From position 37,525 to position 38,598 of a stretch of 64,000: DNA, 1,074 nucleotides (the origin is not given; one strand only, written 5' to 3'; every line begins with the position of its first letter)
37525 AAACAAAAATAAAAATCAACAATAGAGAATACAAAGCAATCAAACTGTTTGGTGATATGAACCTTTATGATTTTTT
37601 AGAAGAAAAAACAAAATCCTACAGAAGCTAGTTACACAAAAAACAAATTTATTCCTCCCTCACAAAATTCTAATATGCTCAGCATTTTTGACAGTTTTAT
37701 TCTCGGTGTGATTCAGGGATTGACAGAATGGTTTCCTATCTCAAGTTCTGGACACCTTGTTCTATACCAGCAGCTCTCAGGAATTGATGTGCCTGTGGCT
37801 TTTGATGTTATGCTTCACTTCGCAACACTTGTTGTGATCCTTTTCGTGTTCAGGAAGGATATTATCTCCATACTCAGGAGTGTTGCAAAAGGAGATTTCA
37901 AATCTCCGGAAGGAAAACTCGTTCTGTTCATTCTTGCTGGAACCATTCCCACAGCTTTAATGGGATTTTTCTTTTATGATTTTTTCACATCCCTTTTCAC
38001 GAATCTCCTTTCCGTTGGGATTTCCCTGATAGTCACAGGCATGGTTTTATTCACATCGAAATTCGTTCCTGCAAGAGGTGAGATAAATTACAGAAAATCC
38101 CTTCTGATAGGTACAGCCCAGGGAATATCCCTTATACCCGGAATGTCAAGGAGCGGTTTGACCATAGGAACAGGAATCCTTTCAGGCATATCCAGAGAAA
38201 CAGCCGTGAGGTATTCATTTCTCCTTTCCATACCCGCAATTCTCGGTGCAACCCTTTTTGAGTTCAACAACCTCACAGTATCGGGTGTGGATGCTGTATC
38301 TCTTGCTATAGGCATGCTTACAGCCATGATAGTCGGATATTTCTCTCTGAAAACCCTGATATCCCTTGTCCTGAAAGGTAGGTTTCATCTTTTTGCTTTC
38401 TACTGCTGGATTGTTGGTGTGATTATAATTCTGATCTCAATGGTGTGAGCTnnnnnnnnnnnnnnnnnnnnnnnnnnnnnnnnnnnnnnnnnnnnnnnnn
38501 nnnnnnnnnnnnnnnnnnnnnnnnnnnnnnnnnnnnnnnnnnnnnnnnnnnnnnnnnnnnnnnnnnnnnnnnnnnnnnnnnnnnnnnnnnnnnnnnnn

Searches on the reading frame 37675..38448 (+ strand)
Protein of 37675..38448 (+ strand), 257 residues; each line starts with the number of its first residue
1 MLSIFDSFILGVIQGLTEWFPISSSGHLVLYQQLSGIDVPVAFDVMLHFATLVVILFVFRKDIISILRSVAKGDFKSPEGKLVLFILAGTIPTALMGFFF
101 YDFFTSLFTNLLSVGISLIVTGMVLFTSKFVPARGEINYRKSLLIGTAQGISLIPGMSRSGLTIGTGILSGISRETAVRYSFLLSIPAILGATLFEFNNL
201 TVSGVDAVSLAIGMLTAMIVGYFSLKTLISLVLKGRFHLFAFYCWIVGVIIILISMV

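Call 74: search_protein_families(library=pfam, proteins=[window:37675-38448:+], max_evalue=0.0001)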
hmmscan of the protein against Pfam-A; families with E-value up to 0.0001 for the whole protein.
window:37675-38448:+ (257 aa): 1 family
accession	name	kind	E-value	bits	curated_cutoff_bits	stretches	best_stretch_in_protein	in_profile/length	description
PF02673.24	BacA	-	4.8e-72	243.2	33.4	1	8-250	2-257/257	Bacitracin resistance protein BacA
